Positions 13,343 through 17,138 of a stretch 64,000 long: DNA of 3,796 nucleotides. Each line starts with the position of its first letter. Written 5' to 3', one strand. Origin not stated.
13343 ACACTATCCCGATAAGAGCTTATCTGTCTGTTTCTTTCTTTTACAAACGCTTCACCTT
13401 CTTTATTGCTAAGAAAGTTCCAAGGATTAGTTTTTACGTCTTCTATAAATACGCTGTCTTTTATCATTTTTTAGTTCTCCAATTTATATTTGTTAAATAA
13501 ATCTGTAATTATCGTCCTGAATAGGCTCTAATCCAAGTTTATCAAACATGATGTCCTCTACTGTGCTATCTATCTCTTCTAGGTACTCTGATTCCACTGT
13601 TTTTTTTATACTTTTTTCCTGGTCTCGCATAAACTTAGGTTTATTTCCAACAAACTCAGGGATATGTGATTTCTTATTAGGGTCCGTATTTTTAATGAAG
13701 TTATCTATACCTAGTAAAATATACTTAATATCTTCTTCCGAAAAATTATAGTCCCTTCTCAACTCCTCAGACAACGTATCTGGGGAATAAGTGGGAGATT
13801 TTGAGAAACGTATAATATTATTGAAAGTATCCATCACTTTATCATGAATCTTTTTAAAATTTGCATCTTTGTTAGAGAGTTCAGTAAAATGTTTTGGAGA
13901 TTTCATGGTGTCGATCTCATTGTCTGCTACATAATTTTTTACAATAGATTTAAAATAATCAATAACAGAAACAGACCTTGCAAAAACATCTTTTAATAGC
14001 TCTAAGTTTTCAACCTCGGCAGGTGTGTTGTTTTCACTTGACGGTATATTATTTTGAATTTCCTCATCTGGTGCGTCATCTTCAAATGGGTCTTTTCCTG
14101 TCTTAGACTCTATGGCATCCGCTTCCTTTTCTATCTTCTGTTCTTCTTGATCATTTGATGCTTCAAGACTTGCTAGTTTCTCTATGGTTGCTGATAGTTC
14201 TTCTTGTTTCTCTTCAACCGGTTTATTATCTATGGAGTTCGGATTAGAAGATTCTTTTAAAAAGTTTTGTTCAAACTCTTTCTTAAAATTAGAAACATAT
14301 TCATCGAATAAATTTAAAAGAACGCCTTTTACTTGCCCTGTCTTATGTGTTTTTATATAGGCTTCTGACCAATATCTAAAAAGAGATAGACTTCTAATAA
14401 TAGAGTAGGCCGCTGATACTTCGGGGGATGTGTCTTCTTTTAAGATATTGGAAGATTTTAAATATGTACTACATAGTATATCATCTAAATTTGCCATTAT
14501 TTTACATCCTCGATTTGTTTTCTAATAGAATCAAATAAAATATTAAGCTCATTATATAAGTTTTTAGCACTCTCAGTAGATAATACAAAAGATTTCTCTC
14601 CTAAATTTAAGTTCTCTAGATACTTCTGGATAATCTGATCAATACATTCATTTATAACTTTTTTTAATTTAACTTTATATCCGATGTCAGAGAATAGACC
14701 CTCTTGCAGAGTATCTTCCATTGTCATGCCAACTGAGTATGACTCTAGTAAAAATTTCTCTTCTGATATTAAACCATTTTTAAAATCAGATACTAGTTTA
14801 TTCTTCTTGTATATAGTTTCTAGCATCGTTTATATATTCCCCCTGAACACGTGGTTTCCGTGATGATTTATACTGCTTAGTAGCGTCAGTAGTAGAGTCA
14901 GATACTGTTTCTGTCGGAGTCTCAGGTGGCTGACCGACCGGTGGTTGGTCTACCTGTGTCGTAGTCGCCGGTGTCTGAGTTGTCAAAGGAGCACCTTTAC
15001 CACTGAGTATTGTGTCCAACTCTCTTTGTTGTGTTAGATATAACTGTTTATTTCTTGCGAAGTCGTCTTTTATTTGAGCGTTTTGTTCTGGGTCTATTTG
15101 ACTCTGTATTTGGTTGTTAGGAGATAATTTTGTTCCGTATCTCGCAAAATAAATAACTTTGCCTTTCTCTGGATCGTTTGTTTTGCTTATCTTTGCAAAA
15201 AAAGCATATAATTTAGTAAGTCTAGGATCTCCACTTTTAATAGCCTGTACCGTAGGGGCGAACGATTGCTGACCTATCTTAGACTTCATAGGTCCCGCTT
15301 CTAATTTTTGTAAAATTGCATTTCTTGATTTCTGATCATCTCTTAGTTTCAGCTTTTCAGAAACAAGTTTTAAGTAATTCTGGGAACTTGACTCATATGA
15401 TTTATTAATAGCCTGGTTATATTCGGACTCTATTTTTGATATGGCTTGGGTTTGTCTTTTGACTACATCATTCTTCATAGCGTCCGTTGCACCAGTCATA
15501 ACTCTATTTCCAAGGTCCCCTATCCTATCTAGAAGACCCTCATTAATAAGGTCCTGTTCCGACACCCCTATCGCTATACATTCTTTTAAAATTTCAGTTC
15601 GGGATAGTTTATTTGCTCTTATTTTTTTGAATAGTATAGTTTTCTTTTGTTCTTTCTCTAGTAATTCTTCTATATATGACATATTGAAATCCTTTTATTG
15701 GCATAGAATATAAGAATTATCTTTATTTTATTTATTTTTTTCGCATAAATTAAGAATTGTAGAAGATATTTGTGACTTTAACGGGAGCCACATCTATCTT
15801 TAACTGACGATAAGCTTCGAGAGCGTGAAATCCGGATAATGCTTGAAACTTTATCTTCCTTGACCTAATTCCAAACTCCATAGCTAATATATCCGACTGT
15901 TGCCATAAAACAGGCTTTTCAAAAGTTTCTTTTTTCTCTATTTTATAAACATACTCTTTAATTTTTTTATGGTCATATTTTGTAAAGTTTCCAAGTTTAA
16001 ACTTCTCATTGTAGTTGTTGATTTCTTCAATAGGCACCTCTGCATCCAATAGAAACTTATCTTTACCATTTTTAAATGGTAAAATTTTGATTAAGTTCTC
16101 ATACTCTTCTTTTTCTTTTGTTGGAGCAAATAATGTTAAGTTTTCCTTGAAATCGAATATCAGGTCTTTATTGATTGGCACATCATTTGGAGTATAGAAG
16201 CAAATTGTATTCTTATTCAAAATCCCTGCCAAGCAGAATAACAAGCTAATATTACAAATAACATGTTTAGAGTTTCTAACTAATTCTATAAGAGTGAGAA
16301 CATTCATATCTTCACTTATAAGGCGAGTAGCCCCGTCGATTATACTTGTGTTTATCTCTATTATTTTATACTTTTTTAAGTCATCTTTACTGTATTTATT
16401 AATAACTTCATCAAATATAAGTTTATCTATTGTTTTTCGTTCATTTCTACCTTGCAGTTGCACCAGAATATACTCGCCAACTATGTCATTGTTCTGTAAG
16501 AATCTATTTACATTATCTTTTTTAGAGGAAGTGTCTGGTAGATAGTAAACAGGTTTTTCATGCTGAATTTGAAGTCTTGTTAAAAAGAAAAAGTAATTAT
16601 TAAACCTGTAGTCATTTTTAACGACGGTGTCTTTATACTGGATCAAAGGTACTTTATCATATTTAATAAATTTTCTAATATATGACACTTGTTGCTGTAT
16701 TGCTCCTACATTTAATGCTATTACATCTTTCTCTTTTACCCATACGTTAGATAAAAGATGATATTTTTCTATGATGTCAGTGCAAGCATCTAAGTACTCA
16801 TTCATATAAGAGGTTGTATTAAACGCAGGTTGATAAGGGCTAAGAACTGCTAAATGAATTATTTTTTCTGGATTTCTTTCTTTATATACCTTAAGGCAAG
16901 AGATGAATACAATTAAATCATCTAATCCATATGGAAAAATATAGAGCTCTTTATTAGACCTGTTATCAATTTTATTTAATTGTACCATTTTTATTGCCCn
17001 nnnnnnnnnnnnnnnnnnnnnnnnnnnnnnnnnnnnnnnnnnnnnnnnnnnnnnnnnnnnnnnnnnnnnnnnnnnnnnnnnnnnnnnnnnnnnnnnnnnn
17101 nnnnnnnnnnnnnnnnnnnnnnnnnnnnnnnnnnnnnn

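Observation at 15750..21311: SNF2 helicase - C5-MTase-like core - GT9/SAM-MTase fusion - second GT9-like protein: candidate macromolecule-modification cassette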

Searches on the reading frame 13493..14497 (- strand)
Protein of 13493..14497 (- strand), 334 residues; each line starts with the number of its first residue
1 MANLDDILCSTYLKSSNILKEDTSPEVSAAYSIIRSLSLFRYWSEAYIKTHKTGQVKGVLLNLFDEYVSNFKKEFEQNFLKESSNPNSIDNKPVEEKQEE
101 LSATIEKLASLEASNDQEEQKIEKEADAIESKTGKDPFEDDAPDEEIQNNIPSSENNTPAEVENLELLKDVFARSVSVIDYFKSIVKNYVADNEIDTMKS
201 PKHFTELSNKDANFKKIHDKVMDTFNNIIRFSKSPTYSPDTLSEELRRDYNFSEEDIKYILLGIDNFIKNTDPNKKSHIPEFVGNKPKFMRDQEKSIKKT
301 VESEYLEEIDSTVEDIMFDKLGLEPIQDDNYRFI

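Call 9: search_protein_families(library=phrogs, proteins=[window:13493-14497:-], max_evalue=0.001)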
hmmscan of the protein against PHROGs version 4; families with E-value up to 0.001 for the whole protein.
window:13493-14497:- (334 aa): 0 families

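Call 98: search_protein_families(library=phrogs, proteins=[window:13493-14497:-], max_evalue=0.1)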
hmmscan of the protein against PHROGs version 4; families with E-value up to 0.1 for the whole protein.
window:13493-14497:- (334 aa): 0 families

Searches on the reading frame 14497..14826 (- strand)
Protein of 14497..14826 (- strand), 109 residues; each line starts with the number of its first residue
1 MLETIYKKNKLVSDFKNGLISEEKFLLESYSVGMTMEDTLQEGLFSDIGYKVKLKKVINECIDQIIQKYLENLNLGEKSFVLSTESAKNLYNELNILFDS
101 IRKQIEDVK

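Call 98: search_protein_families(library=phrogs, proteins=[window:14497-14826:-], max_evalue=0.1)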
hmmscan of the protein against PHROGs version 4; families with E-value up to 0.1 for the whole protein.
window:14497-14826:- (109 aa): 1 family
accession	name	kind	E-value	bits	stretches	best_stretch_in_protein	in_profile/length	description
phrog_7330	-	unknown function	0.026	15.8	1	39-109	13-76/82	-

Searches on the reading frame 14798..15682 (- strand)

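Call 3: search_protein_families(library=pfam, proteins=[window:14798-15682:-], max_evalue=1)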
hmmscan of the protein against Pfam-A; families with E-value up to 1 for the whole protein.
window:14798-15682:- (294 aa): 3 families
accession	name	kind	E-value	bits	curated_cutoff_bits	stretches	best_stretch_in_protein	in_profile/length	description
PF22952.2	KH_11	-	0.03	15.1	24.6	1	76-112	29-65/85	Eukaryotic type KH-domain (KH-domain type I)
PF10819.13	DUF2564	-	0.036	14.9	26.3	1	63-114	20-70/79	Protein of unknown function (DUF2564)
PF19443.4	DAHL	-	0.25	11.5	38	1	74-125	45-97/221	DAHL domain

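Call 4: search_protein_families(library=phrogs, proteins=[window:14798-15682:-], max_evalue=0.01)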
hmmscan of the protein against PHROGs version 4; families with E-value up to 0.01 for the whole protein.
window:14798-15682:- (294 aa): 0 families

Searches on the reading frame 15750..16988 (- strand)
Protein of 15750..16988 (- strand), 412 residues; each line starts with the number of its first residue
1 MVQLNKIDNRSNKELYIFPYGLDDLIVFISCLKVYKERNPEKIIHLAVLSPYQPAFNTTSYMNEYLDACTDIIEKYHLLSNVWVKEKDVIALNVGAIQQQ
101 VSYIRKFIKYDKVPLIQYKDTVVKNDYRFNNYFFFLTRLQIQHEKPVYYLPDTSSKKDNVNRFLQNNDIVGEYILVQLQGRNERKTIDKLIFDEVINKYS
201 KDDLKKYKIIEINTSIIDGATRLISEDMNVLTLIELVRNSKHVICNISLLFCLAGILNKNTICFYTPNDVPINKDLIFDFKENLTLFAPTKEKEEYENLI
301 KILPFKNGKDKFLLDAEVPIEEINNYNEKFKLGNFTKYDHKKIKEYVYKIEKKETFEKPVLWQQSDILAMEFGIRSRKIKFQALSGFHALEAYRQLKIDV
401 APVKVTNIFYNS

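Call 3: search_protein_families(library=pfam, proteins=[window:15750-16988:-], max_evalue=1)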
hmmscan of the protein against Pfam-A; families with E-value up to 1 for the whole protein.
window:15750-16988:- (412 aa): 0 families

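Call 4: search_protein_families(library=phrogs, proteins=[window:15750-16988:-], max_evalue=0.01)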
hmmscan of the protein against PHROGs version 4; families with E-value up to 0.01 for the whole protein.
window:15750-16988:- (412 aa): 0 families

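Call 6: search_protein_families(library=ncbifam, proteins=[window:15750-16988:-], max_evalue=0.1)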
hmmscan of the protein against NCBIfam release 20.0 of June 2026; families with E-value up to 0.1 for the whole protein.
window:15750-16988:- (412 aa): 0 families

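Call 16: search_dna_similar(query=window:15750-16988:-, collection=phages, mode=protein, max_rows=20, max_evalue=0.1)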
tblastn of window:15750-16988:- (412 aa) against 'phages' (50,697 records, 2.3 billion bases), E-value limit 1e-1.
No match.

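Call 17: find_homologous_proteins(query=window:15750-16988:-, max_evalue=0.001)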
Query window:15750-16988:- (412 aa): 1 proteins with E <= 0.001 among 6120 candidates.
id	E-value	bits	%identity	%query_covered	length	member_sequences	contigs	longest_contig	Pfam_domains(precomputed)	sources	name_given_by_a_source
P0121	3.3e-269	911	100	100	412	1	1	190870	-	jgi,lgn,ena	-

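Call 29: search_solved_structures(query=A1, max_evalue=10, show_alignments=3)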
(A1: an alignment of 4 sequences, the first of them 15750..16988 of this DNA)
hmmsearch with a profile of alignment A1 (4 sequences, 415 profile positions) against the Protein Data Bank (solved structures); distinct sequences matched with E-value up to 10: 2.
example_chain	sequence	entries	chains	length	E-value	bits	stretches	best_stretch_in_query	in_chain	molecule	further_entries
1rz0_A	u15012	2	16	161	0.059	15.4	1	333-402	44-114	phenol 2-hydroxylase component B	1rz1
1rt8_A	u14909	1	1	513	1.1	11.3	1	179-261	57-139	fimbrin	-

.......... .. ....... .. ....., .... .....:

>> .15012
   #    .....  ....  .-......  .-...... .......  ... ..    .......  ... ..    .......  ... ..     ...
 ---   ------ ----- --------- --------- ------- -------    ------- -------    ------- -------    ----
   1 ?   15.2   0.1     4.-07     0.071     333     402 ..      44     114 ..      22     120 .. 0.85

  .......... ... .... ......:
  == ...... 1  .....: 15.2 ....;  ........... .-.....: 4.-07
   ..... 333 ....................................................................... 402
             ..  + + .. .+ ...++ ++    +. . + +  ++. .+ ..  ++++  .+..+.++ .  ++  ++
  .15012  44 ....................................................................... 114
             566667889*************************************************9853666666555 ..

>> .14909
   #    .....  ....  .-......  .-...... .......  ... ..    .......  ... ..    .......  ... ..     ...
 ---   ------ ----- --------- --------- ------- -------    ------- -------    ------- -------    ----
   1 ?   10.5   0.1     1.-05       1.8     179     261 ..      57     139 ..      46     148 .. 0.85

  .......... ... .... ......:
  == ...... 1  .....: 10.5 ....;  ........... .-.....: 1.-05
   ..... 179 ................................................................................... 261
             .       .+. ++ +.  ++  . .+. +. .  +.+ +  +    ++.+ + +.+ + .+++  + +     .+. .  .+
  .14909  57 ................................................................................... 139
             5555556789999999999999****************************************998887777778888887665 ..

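Call 38: search_protein_representatives(protein=window:15750-16988:-)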
Query: 412 residues. Proteins with E-value up to 0.001 (for the whole library): 4; up to 1e-10: 3; up to 1e-30: 3. The best 4 are listed.
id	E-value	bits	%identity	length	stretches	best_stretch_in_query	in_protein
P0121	1.1e-269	910.5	100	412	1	1-412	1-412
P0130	4.4e-70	253.2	37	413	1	5-409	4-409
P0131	1.1e-67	245.3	37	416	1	3-409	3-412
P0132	4.6e-06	42.4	39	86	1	203-269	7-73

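Call 52: predict_structure(alignment_id=A4)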
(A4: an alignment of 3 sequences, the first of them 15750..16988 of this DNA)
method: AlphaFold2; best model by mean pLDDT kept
length: 412 residues; sequences in the alignment: 3
mean_pLDDT: 64.1   pTM: 0.52
mean pLDDT of the five models: 64.1, 63.1, 62.6, 57.4, 52.8
residues with pLDDT >= 90: 23; 70-90: 153; 50-70: 125; < 50: 111
segments of 3 or more residues with pLDDT < 50: 1-6, 53-60, 119-129, 143-146, 180-186, 266-282, 290-313, 326-333, 364-378, 408-412
pLDDT, mean of each block of 10 residues (from residue 1): 50 87 71 81 87 44 69 85 65 84 85 74 42 66 52 56 69 72 50 68 73 71 58 70 68 53 53 34 52 41 32 67 54 65 92 87 43 39 77 89 61 26
secondary structure, 60 per line:
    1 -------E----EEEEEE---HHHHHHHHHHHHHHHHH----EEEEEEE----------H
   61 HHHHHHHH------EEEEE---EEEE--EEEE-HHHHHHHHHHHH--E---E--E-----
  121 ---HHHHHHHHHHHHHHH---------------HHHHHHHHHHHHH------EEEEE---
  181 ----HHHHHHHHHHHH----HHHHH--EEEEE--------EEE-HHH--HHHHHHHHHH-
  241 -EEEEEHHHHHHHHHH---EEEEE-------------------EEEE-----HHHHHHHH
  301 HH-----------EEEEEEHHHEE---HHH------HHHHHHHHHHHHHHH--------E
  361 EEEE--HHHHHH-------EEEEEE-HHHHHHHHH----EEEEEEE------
elements in order: E13-18 H22-38 E43-49 H60-68 E75-79 E83-86 E89-92 H94-105 H124-138 H154-166 E173-177 H185-196 H201-205 E208-212 E221-223 H230-239 E242-246 H247-256 E260-264 E284-287 H293-302 E314-319 H337-351 E360-364 H367-372 E380-385 H387-395 E400-406

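Call 93: fold_search(model_id=the predicted structure, library=viral)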
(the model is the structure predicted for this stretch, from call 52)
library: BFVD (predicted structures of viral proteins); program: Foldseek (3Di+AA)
matches with E <= 10: 1232; with E <= 0.001: 46
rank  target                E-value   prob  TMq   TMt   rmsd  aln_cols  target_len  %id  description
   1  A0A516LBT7            1.7e-09  1.00  0.43  0.65   4.7       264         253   15  (no name in the UniProt tables at hand)
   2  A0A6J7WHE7            4.9e-09  1.00  0.43  0.58   8.0       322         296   12  RfaF ADP-heptose,LPS heptosyltransferase [uncultured Caudovirales phage]
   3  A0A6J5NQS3            7.5e-09  1.00  0.44  0.54   9.8       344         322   14  Uncharacterized protein [uncultured Caudovirales phage]
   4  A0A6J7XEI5            9.5e-09  1.00  0.45  0.57   4.9       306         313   12  Uncharacterized protein [uncultured Caudovirales phage]
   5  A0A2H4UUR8            1.8e-07  1.00  0.42  0.53   5.6       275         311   11  Uncharacterized protein [Bodo saltans virus]
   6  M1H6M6                4.8e-07  1.00  0.36  0.41   7.1       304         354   14  (no name in the UniProt tables at hand)
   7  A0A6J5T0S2            1.2e-06  1.00  0.39  0.55   8.5       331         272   17  Uncharacterized protein [uncultured Caudovirales phage]
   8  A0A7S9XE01            2.1e-06  1.00  0.40  0.18   6.7       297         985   12  Glycosyl transferase family 1 domain-containing protein [Virus NIOZ-UU157]
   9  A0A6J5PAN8            4.3e-06  1.00  0.35  0.44   7.7       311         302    9  Glycosyl transferase, family 9 [uncultured Caudovirales phage]
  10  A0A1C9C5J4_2          4.8e-06  1.00  0.42  0.21   5.4       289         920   13  Putative glycosyltransferase family 32 protein [Heterosigma akashiwo virus 01]
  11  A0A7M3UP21            1.5e-05  1.00  0.39  0.58   6.1       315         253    8  Uncharacterized protein [Pyramimonas orientalis virus]
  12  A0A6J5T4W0            1.5e-05  1.00  0.31  0.49   8.5       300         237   11  Uncharacterized protein [uncultured Caudovirales phage]
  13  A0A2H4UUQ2            2.0e-05  1.00  0.37  0.54   7.2       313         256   14  Uncharacterized protein [Bodo saltans virus]
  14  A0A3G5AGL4            2.5e-05  1.00  0.29  0.22  12.0       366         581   11  Uncharacterized protein [Solumvirus sp.]
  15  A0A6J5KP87            4.3e-05  1.00  0.38  0.29   6.6       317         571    9  Uncharacterized protein [uncultured Caudovirales phage]
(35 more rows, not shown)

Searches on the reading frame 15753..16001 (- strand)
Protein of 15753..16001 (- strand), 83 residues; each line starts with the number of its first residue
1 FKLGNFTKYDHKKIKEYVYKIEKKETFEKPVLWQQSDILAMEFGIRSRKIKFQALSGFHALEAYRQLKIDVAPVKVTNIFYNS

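Call 95: search_solved_structures(query=window:15753-16001:-, max_evalue=10, show_alignments=3)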
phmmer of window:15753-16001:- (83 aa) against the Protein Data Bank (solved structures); distinct sequences matched with E-value up to 10: 0.
